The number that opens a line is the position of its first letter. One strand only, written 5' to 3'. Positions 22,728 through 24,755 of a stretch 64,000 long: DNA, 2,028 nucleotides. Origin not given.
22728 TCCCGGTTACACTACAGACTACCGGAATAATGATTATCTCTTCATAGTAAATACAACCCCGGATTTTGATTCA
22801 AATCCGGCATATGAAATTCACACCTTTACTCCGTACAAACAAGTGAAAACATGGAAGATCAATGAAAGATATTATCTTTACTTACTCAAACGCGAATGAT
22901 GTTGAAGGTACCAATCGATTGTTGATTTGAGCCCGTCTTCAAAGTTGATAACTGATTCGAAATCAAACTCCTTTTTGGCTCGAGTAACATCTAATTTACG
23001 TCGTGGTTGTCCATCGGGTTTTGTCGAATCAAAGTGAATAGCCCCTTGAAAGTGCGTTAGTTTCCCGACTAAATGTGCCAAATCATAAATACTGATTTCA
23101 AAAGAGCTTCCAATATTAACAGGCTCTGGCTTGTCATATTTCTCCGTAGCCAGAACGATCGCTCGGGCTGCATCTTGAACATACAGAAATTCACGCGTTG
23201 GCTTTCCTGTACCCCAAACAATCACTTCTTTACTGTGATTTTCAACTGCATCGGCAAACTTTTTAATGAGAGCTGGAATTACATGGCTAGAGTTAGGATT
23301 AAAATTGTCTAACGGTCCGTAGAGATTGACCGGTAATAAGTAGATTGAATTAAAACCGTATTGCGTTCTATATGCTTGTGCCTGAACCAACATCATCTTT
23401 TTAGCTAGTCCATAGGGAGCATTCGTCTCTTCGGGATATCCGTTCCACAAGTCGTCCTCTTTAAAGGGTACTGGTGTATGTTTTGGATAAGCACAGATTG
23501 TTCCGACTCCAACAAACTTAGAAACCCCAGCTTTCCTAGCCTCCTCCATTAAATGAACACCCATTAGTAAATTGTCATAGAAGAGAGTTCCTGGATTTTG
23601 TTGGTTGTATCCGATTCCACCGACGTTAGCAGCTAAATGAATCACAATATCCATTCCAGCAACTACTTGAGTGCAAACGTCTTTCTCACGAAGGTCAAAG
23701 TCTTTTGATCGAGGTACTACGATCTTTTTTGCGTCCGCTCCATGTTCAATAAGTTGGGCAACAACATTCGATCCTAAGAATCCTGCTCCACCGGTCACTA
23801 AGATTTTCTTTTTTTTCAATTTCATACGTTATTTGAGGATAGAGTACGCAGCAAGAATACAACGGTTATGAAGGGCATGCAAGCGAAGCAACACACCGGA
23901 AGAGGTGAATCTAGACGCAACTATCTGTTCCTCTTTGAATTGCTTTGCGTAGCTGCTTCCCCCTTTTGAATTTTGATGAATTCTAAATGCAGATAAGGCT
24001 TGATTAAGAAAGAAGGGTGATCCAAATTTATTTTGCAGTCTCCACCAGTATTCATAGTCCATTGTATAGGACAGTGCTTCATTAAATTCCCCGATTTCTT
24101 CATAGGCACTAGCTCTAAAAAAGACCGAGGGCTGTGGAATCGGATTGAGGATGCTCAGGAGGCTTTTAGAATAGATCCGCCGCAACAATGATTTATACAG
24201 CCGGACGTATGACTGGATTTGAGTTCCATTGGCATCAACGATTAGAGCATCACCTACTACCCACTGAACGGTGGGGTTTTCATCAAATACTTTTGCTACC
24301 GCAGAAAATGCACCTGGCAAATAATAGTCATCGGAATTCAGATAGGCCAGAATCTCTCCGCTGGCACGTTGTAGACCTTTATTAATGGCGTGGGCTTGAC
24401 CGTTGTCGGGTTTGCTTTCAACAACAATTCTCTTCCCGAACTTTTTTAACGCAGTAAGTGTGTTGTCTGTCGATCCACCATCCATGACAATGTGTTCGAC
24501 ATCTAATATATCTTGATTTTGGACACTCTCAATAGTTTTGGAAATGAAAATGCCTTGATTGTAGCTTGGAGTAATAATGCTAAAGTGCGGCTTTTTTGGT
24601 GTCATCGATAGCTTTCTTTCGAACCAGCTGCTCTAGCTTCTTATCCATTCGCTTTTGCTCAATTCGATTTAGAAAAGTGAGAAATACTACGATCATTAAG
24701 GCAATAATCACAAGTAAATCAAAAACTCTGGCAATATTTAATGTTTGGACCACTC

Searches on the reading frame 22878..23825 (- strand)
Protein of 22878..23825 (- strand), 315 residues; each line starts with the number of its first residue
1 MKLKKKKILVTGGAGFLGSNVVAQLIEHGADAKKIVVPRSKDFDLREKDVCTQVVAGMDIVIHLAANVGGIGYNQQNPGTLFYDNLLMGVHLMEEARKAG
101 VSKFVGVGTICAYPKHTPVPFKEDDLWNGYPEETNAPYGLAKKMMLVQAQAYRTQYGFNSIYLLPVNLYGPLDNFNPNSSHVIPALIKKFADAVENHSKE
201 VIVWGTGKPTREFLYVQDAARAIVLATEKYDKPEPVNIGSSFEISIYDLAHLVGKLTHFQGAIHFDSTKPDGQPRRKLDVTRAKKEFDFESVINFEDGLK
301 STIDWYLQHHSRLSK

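Call 6: search_protein_families(library=pfam, proteins=[window:22878-23825:-], max_evalue=0.01)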
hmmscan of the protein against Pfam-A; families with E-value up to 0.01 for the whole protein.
window:22878-23825:- (315 aa): 8 families
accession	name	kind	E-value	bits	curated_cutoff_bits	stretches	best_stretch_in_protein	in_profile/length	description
PF01370.27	Epimerase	-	1.7e-56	191.8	20.9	1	8-239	1-240/240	NAD dependent epimerase/dehydratase family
PF16363.11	GDP_Man_Dehyd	-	1.6e-27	97.3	27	1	9-301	1-331/332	GDP-mannose 4,6 dehydratase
PF01073.25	3Beta_HSD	-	2.1e-10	40.6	22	1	9-235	1-239/280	3-beta hydroxysteroid dehydrogenase/isomerase family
PF02719.21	Polysacc_synt_2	-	1.2e-06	28.4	20.2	0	44-109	62-128/293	Polysaccharide biosynthesis protein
PF13460.12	NAD_binding_10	-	3.3e-06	27.5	27.2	1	41-124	44-114/184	NAD(P)H-binding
PF04321.23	RmlD_sub_bind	-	1.7e-05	24.5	27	1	7-66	2-60/287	RmlD substrate binding domain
PF07993.18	NAD_binding_4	-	0.00019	21.1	20.1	0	10-37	1-28/258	Male sterility protein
PF08659.16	KR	-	0.0061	16.9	22.6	1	8-40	3-34/180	KR domain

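Call 22: search_protein_families(library=ncbifam, proteins=[window:22878-23825:-], max_evalue=0.001)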
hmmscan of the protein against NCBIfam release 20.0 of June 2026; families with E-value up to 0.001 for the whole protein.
window:22878-23825:- (315 aa): 21 families
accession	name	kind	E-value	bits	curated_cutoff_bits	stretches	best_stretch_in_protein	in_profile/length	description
NF047922.1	GDPFucSynFcl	equivalog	3e-83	279.8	500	1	4-312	1-307/308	GDP-L-fucose synthase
TIGR04180.1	EDH_00030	hypoth_equivalog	1.1e-29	103.5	475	1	44-268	57-267/297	NAD-dependent 4,6-dehydratase LegB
TIGR01181.1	dTDP_gluc_dehyt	equivalog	1.7e-29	102.9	365.1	2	44-311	58-316/321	dTDP-glucose 4,6-dehydratase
TIGR01179.1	galE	equivalog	6.2e-23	81.1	262.3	1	7-310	1-329/332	UDP-glucose 4-epimerase GalE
NF007490.0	PRK10084.1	subfamily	1.3e-19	70.4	649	1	135-310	164-338/361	dTDP-glucose 4,6-dehydratase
NF011728.1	PRK15181.1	equivalog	3.5e-17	62.4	760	1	44-313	77-344/348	Vi polysaccharide biosynthesis UDP-N-acetylglucosaminuronic acid C-4 epimerase TviC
NF007582.0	PRK10217.1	equivalog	8.7e-17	61.2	698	1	6-311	2-336/355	dTDP-glucose 4,6-dehydratase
TIGR02197.1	heptose_epim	equivalog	1.1e-12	47.7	274.6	1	8-308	1-315/316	ADP-glyceromanno-heptose 6-epimerase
NF042422.1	oxyalk_red_OleD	equivalog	5.6e-12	45.7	580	1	7-230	2-218/329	2-alkyl-3-oxoalkanoate reductase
NF007956.0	PRK10675.1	subfamily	5.6e-12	45.4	394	1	41-309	55-332/338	UDP-glucose 4-epimerase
TIGR03466.1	HpnA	hypoth_equivalog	6.2e-12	45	367.65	1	7-114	2-118/327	hopanoid-associated sugar epimerase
TIGR02622.1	CDP_4_6_dhtase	equivalog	1.6e-10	40.6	278.45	0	4-156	3-172/352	CDP-glucose 4,6-dehydratase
NF052578.1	StrlDmthSdmBMthl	equivalog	1.1e-09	38.5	600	1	8-231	3-220/328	sterol demethylase protein SdmB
NF042423.1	oxyalk_red_Shew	equivalog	3.3e-07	29.7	580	1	3-245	6-239/331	2-alkyl-3-oxoalkanoate reductase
NF043036.1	ErythonDh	equivalog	2.1e-06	27.2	325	1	7-127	2-143/321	D-erythronate dehydrogenase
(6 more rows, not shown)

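Call 66: search_solved_structures(query=window:22878-23825:-, max_evalue=1e-10)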
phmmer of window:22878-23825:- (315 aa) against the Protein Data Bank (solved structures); distinct sequences matched with E-value up to 1e-10: 75 (the best 60 are shown).
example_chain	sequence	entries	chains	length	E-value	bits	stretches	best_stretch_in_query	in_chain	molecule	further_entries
8du0_A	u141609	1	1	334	1.1e-62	215.4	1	3-306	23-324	GDP-L-fucose synthase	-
7ll6_A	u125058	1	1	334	1.5e-62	215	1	3-306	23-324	GDP-L-fucose synthase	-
1bws_A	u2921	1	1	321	4e-59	203.7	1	4-312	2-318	PROTEIN (GDP-4-KETO-6-DEOXY-D-MANNOSE EPIMERASE/REDUCTASE)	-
1bsv_A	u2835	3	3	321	1.5e-58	201.9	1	4-312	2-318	PROTEIN (GDP-FUCOSE SYNTHETASE) | GDP-FUCOSE SYNTHETASE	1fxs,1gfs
1e6u_A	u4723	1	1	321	3.3e-58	200.7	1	4-312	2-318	GDP-FUCOSE SYNTHETASE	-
1e7q_A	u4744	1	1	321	4.6e-58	200.3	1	4-312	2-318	GDP-FUCOSE SYNTHETASE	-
1e7s_A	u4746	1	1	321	7.2e-58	199.6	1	4-312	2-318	GDP-FUCOSE SYNTHETASE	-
1e7r_A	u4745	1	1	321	5e-57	196.8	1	4-312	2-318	GDP-FUCOSE SYNTHETASE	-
4bkp_A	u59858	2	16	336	1.7e-46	162.2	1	5-312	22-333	GDP-L-FUCOSE SYNTHASE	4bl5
4b8w_A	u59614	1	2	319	2e-46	162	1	5-311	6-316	GDP-L-FUCOSE SYNTHASE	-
4b8z_A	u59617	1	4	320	2e-46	162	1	5-311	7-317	GDP-L-FUCOSE SYNTHASE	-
4e5y_A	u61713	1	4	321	2.3e-46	161.8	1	7-312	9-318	GDP-L-fucose synthase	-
6aqy_A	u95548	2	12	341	6.2e-43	150.6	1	7-311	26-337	gdp-l-fucose synthetase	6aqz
7anh_A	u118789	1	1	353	1.2e-38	136.5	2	4-191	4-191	GDP-L-fucose synthase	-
8ewu_A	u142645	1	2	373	1.8e-37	132.6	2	4-190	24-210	GDP-L-fucose synthase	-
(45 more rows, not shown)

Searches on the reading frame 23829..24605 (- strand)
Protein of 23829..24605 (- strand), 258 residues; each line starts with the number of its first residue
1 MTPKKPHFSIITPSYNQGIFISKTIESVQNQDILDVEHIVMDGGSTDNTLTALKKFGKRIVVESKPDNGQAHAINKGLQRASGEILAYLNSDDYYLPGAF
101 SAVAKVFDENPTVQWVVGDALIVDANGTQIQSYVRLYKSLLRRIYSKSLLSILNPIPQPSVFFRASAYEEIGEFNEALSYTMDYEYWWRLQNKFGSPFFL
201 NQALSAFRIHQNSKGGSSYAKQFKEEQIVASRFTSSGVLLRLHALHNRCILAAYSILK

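Call 6: search_protein_families(library=pfam, proteins=[window:23829-24605:-], max_evalue=0.01)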
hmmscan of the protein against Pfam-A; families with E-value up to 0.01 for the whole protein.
window:23829-24605:- (258 aa): 3 families
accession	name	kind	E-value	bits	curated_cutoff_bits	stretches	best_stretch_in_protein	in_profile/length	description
PF00535.33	Glycos_transf_2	-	1.6e-25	90.4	23.3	1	9-123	1-118/168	Glycosyl transferase family 2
PF10111.15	Glyco_tranf_2_2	-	1.1e-08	35.3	27.3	1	20-190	14-199/276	Glycosyltransferase like family 2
PF13641.12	Glyco_tranf_2_3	-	9.9e-08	32.7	27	1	6-192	1-196/230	Glycosyltransferase like family 2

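Call 11: search_protein_families(library=ncbifam, proteins=[window:23829-24605:-], max_evalue=0.001)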
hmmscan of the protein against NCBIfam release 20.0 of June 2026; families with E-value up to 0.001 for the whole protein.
window:23829-24605:- (258 aa): 20 families
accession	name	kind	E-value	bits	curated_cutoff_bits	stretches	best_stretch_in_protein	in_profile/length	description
NF047683.1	TeichurnBiosyTuaG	equivalog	9.6e-21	74.6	400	1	1-141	1-144/252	teichuronic acid biosynthesis protein TuaG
TIGR04283.1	glyco_like_mftF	equivalog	1.7e-16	60.5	182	1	9-202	2-180/221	TIGR04283 family arsenosugar biosynthesis glycosyltransferase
TIGR03937.1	PgaC_IcaA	equivalog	2.1e-16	59.9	422.3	1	4-199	43-242/407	poly-beta-1,6-N-acetyl-D-glucosamine synthase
TIGR03965.1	mycofact_glyco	equivalog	1.5e-14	53.7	280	1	3-193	71-266/467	mycofactocin biosynthesis glycosyltransferase MftF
NF007482.0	PRK10073.1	equivalog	2.6e-14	53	423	1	2-105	2-108/334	glycosyltransferase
NF050050.1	ProtGlycPglI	equivalog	3.8e-14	52.8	500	1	6-127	2-125/306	GalNAc(5)-diNAcBac-PP-undecaprenol beta-1,3-glucosyltransferase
NF041875.1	EPS_EpsD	equivalog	2.6e-13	50.1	370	1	9-207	2-205/325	exopolysaccharide biosynthesis glycosyltransferase EpsD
NF053739.1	GlytfEpsEBac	equivalog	9.6e-13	47.7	450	1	6-208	1-203/265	glycosyltransferase EpsE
TIGR04009.1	wcaE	equivalog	1.8e-11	43.8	369.2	1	9-132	4-131/248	colanic acid biosynthesis glycosyltransferase WcaE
TIGR03111.1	glyc2_xrt_Gpos1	hypoth_equivalog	2.2e-08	33.4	363.95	1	4-127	47-175/439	TIGR03111 family XrtG-associated glycosyltransferase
NF007453.0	PRK10018.1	equivalog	2.3e-08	34.1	382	1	2-223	2-222/280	colanic acid biosynthesis glycosyltransferase WcaA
TIGR04017.1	WcaA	equivalog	4.3e-08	33.1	495.75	1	4-223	3-221/279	colanic acid biosynthesis glycosyltransferase WcaA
TIGR04182.1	glyco_TIGR04182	equivalog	9.3e-08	31.8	325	1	9-141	3-129/293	S-layer glycoprotein N-glycosyltransferase AglJ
NF010496.0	PRK13915.1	equivalog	5.8e-07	28.9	262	1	7-93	32-127/307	glucosyl-3-phosphoglycerate synthase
NF038299.1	EPS_HpsN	equivalog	1e-06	28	425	1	7-120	2-119/317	hormogonium polysaccharide biosynthesis glycosyltransferase HpsN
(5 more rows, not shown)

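Call 33: search_solved_structures(query=window:23829-24605:-, max_evalue=0.001)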
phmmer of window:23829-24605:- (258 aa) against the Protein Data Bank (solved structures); distinct sequences matched with E-value up to 0.001: 20.
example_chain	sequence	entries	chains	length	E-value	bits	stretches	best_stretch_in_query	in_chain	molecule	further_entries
2z87_A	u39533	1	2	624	4e-16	62.5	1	5-192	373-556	Chondroitin synthase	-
2z86_A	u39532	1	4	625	4e-16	62.5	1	5-192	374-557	Chondroitin synthase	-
9omm_A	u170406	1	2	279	3.2e-14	56.3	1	8-118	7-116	Glycosyltransferase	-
9omh_A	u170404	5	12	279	3.2e-14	56.3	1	8-118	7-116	Glycosyltransferase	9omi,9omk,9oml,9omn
6p61_A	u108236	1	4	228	3.5e-14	56.2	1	4-126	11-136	Glycosyltransferase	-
9omj_A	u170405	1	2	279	4.1e-14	55.9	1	9-118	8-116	Glycosyltransferase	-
6yv7_B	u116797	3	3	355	1.1e-08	38.2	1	5-114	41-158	Glycosyl transferase, family 2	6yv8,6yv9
6yv7_A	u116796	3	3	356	1.1e-08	38.2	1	5-114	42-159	Glycosyl transferase, family 2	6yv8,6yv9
5tze_C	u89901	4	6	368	2.7e-08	36.9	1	8-111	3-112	Glycosyl transferase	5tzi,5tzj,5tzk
1h7l_A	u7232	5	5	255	3.5e-08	36.5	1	6-113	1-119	SPORE COAT POLYSACCHARIDE BIOSYNTHESIS PROTEIN SPSA | PROTEIN (SPORE COAT POLYSACCHARIDE BIOSYNTHESIS PROTEIN SPSA)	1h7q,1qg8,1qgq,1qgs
5tz8_A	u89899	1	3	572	5.5e-08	35.9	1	8-111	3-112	Glycosyl transferase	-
9jma_A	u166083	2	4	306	1.1e-07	34.9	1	9-192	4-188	GalNAc(5)-diNAcBac-PP-undecaprenol beta-1,3-glucosyltransferase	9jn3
3bcv_A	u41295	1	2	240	4.7e-07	32.8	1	6-100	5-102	Putative glycosyltransferase protein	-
5hea_A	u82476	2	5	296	7e-07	32.2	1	8-95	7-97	Putative glycosyltransferase (GalT1)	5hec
6h1j_A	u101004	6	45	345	1.1e-06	31.6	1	8-102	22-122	Probable ss-1,3-N-acetylglucosaminyltransferase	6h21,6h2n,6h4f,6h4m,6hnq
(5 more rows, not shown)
